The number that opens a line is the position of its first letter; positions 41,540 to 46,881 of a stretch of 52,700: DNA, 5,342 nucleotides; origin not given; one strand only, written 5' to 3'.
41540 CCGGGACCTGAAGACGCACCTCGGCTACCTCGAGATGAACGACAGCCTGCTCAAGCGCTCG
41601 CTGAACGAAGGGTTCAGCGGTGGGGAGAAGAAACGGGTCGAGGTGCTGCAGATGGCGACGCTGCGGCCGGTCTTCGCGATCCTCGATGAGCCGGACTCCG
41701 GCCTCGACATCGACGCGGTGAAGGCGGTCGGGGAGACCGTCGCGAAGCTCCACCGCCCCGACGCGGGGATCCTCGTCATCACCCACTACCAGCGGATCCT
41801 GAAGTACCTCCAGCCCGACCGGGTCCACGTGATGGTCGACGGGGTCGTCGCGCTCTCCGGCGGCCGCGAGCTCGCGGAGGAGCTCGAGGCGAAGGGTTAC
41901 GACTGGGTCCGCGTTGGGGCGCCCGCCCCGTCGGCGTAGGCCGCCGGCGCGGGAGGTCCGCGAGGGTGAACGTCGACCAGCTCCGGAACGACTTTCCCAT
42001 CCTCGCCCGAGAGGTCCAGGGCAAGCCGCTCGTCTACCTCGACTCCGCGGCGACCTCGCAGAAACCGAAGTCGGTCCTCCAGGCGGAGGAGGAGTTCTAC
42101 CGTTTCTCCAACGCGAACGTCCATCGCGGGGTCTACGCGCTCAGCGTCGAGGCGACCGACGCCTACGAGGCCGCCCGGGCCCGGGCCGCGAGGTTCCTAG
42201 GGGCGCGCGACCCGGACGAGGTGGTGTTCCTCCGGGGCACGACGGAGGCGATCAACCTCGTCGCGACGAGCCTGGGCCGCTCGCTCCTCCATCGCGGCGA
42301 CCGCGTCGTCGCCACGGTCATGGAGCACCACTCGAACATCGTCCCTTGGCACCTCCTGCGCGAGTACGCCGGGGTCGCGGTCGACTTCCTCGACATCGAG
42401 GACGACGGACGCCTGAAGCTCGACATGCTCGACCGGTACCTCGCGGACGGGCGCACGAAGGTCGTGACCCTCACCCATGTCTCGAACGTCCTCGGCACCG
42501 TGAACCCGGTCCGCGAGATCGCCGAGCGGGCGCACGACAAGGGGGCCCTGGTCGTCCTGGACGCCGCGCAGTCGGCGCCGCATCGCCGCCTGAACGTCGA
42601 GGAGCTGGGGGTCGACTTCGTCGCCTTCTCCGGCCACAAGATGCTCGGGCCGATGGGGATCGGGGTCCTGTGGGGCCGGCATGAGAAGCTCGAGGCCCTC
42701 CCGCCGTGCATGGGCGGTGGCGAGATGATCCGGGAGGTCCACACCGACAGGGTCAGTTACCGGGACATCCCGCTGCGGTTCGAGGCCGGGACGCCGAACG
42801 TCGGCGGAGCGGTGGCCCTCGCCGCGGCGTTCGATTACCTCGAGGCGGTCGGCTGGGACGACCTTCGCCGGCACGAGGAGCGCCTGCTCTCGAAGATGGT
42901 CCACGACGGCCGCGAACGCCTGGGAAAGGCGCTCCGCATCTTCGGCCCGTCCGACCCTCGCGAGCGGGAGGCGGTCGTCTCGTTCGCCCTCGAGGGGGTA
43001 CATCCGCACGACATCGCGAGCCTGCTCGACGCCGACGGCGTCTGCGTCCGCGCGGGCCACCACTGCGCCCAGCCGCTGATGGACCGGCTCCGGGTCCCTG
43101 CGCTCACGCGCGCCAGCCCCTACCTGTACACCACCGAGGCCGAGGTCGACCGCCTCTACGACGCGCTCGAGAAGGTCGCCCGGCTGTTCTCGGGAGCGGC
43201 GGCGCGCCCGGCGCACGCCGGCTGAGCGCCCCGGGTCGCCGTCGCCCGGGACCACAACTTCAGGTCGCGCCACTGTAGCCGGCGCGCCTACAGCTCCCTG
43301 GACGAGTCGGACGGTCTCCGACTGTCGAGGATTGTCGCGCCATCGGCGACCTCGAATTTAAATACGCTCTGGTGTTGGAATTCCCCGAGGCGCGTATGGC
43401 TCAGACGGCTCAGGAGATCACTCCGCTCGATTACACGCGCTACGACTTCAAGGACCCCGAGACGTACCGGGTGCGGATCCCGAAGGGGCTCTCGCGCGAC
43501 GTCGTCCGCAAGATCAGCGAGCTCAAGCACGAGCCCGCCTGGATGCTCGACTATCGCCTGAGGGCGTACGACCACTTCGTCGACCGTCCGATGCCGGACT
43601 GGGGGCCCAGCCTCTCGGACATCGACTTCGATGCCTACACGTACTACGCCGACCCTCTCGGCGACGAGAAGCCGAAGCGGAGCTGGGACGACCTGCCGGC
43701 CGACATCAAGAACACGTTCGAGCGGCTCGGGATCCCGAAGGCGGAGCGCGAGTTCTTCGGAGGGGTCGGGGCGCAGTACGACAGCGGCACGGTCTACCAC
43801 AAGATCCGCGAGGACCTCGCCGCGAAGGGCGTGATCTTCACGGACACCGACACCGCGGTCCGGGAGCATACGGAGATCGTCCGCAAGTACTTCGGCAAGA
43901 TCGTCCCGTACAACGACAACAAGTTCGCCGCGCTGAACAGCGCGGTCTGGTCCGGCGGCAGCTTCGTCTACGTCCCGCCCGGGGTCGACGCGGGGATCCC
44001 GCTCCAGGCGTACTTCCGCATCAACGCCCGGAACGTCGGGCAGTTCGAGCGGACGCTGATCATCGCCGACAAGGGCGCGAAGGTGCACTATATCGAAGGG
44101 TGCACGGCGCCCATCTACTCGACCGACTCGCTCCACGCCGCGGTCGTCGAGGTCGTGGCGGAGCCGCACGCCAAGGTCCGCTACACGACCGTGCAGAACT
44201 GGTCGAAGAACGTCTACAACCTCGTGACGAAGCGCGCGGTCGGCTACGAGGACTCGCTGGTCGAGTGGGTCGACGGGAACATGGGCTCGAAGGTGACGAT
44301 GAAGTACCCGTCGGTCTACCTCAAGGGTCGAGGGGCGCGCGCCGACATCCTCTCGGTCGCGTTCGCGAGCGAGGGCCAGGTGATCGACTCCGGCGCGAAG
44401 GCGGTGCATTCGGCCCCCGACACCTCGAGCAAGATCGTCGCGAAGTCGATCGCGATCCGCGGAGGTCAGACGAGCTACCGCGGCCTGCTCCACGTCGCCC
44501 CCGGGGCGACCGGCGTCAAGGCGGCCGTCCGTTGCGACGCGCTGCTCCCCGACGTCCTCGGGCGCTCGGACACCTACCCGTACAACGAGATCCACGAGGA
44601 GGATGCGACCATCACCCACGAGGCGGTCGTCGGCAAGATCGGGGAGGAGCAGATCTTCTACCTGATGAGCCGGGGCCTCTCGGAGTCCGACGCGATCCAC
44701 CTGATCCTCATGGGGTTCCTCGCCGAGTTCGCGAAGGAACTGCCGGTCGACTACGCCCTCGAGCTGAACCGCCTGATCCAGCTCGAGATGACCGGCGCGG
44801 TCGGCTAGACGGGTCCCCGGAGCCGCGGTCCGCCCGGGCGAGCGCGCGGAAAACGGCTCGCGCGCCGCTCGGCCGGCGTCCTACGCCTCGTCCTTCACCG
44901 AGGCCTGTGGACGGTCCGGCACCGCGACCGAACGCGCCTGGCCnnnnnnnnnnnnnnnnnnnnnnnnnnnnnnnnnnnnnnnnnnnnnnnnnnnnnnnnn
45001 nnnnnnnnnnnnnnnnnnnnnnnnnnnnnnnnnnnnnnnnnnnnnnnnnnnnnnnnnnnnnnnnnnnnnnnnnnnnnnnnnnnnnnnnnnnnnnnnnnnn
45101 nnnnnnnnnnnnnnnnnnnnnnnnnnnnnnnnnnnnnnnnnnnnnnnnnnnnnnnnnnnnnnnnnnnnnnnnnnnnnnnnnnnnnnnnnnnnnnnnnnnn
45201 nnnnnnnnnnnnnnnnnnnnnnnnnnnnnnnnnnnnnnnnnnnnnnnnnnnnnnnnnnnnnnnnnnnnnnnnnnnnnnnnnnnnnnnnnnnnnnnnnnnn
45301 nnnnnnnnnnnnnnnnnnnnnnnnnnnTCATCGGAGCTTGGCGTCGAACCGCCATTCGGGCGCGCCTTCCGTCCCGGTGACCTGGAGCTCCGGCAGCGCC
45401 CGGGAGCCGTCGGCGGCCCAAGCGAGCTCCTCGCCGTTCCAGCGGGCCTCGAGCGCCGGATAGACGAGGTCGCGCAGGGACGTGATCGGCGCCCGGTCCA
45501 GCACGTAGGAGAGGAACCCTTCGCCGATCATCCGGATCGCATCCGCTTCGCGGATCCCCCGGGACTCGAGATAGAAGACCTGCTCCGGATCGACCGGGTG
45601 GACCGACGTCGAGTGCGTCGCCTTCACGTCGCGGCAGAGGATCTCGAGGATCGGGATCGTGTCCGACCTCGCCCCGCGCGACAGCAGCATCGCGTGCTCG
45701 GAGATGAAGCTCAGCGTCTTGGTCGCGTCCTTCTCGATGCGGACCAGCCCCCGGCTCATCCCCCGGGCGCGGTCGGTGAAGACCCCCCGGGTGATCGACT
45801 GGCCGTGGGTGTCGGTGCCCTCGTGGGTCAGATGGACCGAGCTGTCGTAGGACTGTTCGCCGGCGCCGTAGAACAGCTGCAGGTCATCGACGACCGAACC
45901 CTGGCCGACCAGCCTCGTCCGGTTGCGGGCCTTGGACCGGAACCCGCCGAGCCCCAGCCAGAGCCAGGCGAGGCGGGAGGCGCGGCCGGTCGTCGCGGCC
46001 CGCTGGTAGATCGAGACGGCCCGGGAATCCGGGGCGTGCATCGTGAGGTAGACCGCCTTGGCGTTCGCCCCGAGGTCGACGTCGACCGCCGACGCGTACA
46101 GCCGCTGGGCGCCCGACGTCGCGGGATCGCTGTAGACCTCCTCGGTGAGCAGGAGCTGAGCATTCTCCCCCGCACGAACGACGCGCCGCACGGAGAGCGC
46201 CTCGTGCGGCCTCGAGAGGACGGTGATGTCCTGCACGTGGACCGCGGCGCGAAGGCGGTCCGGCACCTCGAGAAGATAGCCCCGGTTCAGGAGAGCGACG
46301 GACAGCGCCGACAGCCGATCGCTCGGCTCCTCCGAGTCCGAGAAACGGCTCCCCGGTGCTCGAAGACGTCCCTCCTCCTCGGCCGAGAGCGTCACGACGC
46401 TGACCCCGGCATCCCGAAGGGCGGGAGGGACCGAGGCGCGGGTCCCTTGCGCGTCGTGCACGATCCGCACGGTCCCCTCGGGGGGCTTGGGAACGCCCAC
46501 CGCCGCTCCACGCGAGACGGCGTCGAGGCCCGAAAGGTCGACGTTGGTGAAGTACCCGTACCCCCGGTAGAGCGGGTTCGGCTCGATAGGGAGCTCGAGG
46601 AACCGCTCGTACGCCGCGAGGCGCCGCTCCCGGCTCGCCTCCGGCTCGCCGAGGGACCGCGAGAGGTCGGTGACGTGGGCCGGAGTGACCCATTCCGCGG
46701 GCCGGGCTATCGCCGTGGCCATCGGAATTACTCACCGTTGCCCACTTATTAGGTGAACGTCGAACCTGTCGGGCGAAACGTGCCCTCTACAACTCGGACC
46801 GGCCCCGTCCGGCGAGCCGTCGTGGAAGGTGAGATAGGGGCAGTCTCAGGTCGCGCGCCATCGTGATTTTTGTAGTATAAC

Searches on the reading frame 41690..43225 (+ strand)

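Call 29: search_protein_families(library=pfam, proteins=[window:41690-43225:+], max_evalue=0.001)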
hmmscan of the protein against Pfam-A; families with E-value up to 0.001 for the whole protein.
window:41690-43225:+ (511 aa): 4 families
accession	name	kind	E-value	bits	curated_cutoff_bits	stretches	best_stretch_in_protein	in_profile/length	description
PF00266.25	Aminotran_5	-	8.4e-136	453.2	21.5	1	115-489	1-371/371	Aminotransferase class-V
PF00155.27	Aminotran_1_2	-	7.7e-07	29.1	19.7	1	122-293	17-187/361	Aminotransferase class I and II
PF01053.26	Cys_Met_Meta_PP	-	1.6e-06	27.4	27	1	197-320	85-201/381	Cys/Met metabolism PLP-dependent enzyme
PF01212.27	Beta_elim_lyase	-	5.2e-06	26.4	27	1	192-352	63-215/288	Beta-eliminating lyase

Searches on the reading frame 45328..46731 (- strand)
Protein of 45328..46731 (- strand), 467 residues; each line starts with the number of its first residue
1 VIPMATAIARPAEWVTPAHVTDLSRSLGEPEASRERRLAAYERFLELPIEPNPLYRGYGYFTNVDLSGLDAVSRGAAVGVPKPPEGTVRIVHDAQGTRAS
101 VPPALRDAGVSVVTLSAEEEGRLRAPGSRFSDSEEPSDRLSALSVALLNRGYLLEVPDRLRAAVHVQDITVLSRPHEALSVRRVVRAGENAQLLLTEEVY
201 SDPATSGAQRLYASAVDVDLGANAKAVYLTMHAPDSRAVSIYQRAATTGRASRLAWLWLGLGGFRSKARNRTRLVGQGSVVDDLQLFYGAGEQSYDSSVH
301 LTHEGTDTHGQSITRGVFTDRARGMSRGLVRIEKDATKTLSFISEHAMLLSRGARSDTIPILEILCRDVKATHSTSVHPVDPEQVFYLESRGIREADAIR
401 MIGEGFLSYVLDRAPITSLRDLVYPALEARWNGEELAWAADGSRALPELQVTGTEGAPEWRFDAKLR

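Call 29: search_protein_families(library=pfam, proteins=[window:45328-46731:-], max_evalue=0.001)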
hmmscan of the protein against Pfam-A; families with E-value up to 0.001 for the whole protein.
window:45328-46731:- (467 aa): 1 family
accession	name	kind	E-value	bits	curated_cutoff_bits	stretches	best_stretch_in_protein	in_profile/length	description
PF01458.23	SUFBD_core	-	4.7e-51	173.9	27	1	177-406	8-232/232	SUF system FeS cluster assembly, SufBD core domain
